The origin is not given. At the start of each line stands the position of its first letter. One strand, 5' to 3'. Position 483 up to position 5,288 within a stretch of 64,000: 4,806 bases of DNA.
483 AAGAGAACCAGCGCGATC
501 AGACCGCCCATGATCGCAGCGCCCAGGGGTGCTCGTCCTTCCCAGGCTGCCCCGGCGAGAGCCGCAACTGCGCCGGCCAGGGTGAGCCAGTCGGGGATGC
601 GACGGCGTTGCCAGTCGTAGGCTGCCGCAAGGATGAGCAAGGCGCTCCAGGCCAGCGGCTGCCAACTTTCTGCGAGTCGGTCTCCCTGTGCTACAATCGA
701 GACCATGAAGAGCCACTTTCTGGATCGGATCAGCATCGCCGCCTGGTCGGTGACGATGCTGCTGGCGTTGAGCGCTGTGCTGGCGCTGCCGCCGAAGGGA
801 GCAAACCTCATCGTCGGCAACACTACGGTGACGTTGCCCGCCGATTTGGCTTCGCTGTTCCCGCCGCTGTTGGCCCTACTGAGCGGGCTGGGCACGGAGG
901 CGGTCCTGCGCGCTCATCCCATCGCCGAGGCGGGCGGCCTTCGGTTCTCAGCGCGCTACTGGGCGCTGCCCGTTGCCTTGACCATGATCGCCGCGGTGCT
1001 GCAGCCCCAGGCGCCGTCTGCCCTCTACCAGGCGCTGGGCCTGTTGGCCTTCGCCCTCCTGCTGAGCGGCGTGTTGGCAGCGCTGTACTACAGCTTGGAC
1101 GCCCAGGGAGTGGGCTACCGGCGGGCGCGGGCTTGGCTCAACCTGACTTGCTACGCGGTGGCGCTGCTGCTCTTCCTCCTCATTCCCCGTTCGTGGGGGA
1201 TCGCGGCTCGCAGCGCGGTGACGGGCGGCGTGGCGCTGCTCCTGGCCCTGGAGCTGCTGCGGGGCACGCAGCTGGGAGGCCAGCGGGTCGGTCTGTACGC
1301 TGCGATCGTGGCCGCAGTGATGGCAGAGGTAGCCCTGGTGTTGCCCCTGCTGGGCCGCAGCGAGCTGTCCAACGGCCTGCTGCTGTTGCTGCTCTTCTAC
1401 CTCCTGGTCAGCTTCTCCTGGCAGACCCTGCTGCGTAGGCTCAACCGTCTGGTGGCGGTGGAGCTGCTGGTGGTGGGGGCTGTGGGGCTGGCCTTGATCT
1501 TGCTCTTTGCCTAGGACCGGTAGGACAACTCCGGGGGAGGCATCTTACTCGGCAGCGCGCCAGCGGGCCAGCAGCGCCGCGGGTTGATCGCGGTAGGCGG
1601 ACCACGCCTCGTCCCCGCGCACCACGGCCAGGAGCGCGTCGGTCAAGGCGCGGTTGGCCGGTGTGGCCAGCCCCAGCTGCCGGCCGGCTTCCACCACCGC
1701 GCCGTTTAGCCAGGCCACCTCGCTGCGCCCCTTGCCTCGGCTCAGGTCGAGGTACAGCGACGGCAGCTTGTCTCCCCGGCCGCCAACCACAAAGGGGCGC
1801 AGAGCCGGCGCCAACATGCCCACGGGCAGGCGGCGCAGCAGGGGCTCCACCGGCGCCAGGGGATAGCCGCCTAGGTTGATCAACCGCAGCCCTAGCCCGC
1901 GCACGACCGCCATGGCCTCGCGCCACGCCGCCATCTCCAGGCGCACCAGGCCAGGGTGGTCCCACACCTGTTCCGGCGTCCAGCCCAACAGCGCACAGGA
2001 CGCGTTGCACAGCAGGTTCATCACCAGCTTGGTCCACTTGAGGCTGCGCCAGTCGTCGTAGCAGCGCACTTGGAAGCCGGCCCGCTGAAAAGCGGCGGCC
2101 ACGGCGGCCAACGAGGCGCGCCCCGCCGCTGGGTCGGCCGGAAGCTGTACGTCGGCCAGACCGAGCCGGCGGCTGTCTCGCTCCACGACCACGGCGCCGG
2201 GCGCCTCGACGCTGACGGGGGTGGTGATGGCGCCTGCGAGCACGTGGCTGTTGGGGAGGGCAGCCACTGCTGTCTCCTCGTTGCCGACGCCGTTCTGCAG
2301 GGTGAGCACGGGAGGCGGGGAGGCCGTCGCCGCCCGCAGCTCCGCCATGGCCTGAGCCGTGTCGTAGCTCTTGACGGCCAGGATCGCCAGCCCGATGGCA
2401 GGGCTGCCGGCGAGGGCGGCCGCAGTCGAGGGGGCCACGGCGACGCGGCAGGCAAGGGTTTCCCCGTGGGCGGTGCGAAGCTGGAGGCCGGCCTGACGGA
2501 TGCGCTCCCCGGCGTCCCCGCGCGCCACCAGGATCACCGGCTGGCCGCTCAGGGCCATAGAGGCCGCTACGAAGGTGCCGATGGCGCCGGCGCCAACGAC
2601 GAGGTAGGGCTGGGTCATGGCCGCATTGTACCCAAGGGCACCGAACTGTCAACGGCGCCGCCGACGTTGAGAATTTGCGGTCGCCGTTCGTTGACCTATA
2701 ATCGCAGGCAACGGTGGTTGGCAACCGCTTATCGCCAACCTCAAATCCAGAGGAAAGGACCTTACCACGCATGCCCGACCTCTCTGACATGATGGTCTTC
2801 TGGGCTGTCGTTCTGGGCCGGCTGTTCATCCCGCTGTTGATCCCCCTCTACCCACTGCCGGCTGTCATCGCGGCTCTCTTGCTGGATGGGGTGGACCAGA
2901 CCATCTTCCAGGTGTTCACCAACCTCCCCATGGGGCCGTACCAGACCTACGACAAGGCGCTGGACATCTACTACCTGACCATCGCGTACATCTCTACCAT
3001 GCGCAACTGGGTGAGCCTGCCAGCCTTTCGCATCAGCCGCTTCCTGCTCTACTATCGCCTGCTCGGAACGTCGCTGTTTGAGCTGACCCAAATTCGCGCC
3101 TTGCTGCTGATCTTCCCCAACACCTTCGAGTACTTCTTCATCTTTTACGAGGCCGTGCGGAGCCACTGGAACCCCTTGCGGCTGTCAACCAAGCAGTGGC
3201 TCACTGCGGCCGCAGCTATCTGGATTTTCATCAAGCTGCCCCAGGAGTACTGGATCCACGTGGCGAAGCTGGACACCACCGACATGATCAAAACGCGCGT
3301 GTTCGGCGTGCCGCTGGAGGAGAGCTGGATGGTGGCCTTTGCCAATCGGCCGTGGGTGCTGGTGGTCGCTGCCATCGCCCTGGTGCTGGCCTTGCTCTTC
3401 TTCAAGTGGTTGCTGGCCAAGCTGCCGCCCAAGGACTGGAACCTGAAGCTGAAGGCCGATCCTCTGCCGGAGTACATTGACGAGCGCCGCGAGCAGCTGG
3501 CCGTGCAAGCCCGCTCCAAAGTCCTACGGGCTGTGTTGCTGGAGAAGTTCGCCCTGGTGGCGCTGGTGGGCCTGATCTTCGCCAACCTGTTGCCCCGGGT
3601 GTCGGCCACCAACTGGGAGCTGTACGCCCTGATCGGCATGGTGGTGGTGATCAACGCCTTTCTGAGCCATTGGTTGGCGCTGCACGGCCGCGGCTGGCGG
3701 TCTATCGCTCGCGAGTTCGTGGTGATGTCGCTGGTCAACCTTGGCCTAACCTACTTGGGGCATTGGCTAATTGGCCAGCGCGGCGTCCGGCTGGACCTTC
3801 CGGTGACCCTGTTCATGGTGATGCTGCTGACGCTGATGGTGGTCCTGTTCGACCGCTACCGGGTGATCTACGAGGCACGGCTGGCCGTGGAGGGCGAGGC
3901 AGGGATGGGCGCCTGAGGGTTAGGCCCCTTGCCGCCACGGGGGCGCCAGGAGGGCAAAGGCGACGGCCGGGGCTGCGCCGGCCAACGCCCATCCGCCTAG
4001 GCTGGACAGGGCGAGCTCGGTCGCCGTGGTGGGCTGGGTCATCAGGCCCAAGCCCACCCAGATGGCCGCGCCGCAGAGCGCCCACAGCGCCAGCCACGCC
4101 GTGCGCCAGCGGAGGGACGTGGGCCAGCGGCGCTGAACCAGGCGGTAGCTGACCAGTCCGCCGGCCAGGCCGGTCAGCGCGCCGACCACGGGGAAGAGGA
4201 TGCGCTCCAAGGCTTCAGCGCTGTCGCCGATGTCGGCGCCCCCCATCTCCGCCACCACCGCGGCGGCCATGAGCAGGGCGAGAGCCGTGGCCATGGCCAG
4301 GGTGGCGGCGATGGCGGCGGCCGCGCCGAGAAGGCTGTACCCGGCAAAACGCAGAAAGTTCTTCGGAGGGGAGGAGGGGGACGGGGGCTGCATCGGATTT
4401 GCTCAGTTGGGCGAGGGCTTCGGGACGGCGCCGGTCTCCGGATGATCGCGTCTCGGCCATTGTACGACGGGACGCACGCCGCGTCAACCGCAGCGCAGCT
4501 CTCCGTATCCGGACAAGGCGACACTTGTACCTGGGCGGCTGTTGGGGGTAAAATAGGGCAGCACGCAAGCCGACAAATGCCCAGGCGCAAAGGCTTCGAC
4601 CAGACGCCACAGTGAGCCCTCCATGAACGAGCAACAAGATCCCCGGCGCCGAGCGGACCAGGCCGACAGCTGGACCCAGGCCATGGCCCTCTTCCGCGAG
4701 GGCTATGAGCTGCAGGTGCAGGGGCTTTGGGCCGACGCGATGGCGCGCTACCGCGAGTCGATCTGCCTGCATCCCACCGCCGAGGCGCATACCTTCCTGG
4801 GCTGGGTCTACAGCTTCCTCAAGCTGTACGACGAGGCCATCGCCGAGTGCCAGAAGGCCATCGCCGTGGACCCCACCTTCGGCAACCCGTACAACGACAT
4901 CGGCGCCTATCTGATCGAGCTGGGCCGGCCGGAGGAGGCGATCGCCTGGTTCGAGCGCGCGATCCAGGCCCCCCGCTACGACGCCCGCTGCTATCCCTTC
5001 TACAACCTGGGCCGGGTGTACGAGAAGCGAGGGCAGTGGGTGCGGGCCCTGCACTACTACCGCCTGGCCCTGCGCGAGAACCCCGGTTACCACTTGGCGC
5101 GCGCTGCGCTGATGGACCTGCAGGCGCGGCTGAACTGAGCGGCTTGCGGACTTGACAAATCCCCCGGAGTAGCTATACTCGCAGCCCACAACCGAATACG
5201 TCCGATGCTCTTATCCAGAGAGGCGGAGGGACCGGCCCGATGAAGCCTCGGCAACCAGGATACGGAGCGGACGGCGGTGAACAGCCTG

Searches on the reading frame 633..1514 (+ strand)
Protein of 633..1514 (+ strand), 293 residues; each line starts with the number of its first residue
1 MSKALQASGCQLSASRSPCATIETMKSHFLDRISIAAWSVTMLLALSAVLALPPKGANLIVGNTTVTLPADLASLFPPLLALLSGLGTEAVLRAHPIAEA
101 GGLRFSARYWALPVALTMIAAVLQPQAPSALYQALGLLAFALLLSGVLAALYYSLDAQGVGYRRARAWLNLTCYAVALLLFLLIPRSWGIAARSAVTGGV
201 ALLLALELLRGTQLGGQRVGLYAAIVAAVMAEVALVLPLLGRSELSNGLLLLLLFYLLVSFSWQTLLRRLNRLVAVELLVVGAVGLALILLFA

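Call 31: search_protein_families(library=pfam, proteins=[window:633-1514:+], max_evalue=0.0001)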
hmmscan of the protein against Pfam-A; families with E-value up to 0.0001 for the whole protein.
window:633-1514:+ (293 aa): 1 family
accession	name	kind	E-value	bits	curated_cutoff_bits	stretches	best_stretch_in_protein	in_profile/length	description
PF18900.5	DUF5656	-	1.8e-39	136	23.3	1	78-291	27-239/242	Protein of unknown function (DUF5656)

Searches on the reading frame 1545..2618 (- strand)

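Call 31: search_protein_families(library=pfam, proteins=[window:1545-2618:-], max_evalue=0.0001)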
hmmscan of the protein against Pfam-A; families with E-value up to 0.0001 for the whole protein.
window:1545-2618:- (357 aa): 2 families
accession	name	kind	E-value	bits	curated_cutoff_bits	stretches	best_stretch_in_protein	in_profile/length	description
PF02558.23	ApbA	-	1.1e-28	100.1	22.2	1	6-147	2-139/150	Ketopantoate reductase PanE/ApbA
PF08546.17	ApbA_C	-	2.8e-20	73.4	22.7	1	189-330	1-122/125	Ketopantoate reductase PanE/ApbA C terminal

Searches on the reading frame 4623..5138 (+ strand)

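Call 31: search_protein_families(library=pfam, proteins=[window:4623-5138:+], max_evalue=0.0001)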
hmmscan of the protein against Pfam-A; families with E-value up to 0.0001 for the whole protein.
window:4623-5138:+ (171 aa): 14 families
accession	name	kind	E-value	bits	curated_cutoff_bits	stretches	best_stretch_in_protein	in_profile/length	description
PF00515.34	TPR_1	-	2.8e-23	81.2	27.8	2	53-86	1-34/34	Tetratricopeptide repeat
PF07719.23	TPR_2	-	6.2e-23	79.4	27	2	126-155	4-33/34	Tetratricopeptide repeat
PF13181.12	TPR_8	-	4.4e-16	58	25.7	1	53-85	1-33/34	Tetratricopeptide repeat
PF13176.12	TPR_7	-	1.7e-13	49.9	27.9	1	127-154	3-32/36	Tetratricopeptide repeat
PF13428.12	TPR_14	-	3e-13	49.5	23.5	0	128-165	6-43/44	Tetratricopeptide repeat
PF13424.12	TPR_12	-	1.8e-12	47.7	30.1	0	90-115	48-73/77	Tetratricopeptide repeat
PF13431.12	TPR_17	-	4.7e-12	45.6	24.4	1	76-108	2-34/34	Tetratricopeptide repeat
PF13432.12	TPR_16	-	1.8e-11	44.7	32.7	0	25-81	2-59/65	Tetratricopeptide repeat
PF13374.12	TPR_10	-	3.1e-11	43.3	27.5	0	90-115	5-30/42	Tetratricopeptide repeat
PF14559.12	TPR_19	-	1.5e-09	38.5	25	1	69-116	7-54/68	Tetratricopeptide repeat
PF13414.12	TPR_11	-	1.7e-09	37.7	26.8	0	69-96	10-37/42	TPR repeat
PF13429.12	TPR_15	-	5.1e-06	26.5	26.2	0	33-120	159-247/280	Tetratricopeptide repeat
PF13174.12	TPR_6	-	7e-06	26.8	26.3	0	126-154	3-31/33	Tetratricopeptide repeat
PF13371.12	TPR_9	-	3.9e-05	24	35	0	123-163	29-69/73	Tetratricopeptide repeat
